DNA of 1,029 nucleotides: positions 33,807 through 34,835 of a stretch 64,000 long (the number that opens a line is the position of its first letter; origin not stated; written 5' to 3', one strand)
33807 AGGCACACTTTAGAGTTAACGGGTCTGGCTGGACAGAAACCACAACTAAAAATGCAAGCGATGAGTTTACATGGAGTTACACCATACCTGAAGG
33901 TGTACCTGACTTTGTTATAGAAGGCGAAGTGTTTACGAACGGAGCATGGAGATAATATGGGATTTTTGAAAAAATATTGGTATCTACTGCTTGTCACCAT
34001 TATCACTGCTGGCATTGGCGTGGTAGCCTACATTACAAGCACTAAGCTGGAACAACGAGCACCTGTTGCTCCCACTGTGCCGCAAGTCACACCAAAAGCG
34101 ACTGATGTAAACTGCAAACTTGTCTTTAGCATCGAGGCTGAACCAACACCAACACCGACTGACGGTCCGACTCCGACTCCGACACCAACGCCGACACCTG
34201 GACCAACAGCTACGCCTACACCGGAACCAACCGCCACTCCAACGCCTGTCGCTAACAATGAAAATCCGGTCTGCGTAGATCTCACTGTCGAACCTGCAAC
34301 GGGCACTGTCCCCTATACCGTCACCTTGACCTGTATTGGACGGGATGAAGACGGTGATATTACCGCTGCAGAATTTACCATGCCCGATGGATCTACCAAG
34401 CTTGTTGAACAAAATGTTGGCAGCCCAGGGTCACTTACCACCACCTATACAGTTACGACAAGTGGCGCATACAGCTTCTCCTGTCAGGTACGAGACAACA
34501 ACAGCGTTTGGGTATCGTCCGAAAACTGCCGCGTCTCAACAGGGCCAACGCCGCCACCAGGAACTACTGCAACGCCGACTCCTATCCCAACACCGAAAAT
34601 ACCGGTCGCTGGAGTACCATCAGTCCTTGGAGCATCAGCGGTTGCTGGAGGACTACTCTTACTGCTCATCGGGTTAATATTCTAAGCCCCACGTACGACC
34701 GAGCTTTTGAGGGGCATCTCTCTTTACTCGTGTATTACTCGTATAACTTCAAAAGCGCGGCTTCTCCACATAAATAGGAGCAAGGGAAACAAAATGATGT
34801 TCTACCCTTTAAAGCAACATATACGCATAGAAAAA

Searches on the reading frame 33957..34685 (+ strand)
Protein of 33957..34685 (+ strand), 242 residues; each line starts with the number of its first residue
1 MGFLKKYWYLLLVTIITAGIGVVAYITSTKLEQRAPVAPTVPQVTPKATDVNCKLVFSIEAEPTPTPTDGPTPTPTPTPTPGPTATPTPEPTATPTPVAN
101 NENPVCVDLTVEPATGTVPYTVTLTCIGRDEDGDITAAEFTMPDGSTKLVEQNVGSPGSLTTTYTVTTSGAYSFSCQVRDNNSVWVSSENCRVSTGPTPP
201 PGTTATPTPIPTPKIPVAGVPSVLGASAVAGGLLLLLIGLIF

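Call 5: search_protein_families(library=pfam, proteins=[window:33957-34685:+], max_evalue=1)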
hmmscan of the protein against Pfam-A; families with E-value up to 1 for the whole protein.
window:33957-34685:+ (242 aa): 9 families
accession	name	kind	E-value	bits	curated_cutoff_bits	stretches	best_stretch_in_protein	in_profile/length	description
PF00801.26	PKD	-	0.00023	21.5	23.5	1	113-183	6-70/80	PKD domain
PF07495.19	Y_Y_Y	-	0.0016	18.8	26.6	1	161-193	29-60/65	Y_Y_Y domain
PF05887.16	Trypan_PARP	-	0.0024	18.3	100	1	60-99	60-113/134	Procyclic acidic repetitive protein (PARP)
PF17963.7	Big_9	-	0.011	17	23.6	1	101-183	1-79/89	Bacterial Ig domain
PF18911.6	PKD_4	-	0.014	15.8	27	1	103-189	3-79/85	PKD domain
PF14155.11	DUF4307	-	0.066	13.5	27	0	139-219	27-106/111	Domain of unknown function (DUF4307)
PF01105.29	EMP24_GP25L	-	0.093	13.2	25.9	1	138-188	2-56/182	emp24/gp25L/p24 family/GOLD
PF21480.2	PlyCA_N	-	0.14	12.4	27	1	141-201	117-176/187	PlyCA, N-terminal domain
PF07691.17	PA14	-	0.21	11.8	24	1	161-189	51-79/147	PA14 domain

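Call 8: search_protein_families(library=ncbifam, proteins=[window:33957-34682:+], max_evalue=1)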
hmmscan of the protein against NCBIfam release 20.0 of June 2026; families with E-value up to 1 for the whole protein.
window:33957-34682:+ (242 aa): 3 families
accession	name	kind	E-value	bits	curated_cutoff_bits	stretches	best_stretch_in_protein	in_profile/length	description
NF033186.1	internalin_K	exception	0.091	11.2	1100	1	57-101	503-544/604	class 1 internalin InlK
TIGR04526.1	predic_Ig_block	subfamily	0.19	10.6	150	1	48-111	64-139/693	putative immunoglobulin-blocking virulence protein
NF008084.0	PRK10819.1-5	equivalog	0.39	10.5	315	1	45-104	58-119/249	TonB system transport protein TonB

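Call 83: search_protein_families(library=phrogs, proteins=[window:33957-34682:+], max_evalue=0.01)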
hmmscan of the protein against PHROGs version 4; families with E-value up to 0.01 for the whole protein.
window:33957-34682:+ (242 aa): 0 families

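Call 84: search_protein_families(library=padloc, proteins=[window:33957-34682:+], max_evalue=0.01)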
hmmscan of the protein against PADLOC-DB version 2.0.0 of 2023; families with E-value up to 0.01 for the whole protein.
window:33957-34682:+ (242 aa): 0 families

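Call 101: find_homologous_proteins(query=window:33957-34682:+, max_evalue=0.00001)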
Query window:33957-34682:+ (242 aa): 201 proteins with E <= 0.00001 among 8000 candidates; the best 120 are listed.
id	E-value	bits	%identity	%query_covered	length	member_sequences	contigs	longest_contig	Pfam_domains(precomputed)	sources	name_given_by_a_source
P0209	1.4e-146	504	97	100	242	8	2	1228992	-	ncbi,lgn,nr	ncbi:hypothetical protein KJZ67_03040 [Patescibacteria group bacterium]|nr:hypothetical protein [Pat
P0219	2.1e-138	478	93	95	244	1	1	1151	-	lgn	-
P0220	2.2e-124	432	84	94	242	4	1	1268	-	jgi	-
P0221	5.6e-123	427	81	95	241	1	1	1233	-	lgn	-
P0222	1.3e-122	426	76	95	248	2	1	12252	-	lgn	-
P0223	4.9e-122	424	82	95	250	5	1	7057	-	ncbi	-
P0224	7.7e-122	423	83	55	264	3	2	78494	-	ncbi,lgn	-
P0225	4.2e-121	421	80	95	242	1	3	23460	-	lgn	-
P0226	5.6e-121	420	79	95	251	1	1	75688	-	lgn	-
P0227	3.0e-119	415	80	95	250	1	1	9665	-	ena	-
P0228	8.4e-119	413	81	95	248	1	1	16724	-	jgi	-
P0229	3.0e-117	408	84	90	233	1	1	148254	-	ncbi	-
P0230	1.4e-116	406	77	95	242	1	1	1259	-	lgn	-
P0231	5.1e-115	401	84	90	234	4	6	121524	-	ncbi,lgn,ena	-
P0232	1.2e-114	400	82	90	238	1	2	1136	-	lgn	-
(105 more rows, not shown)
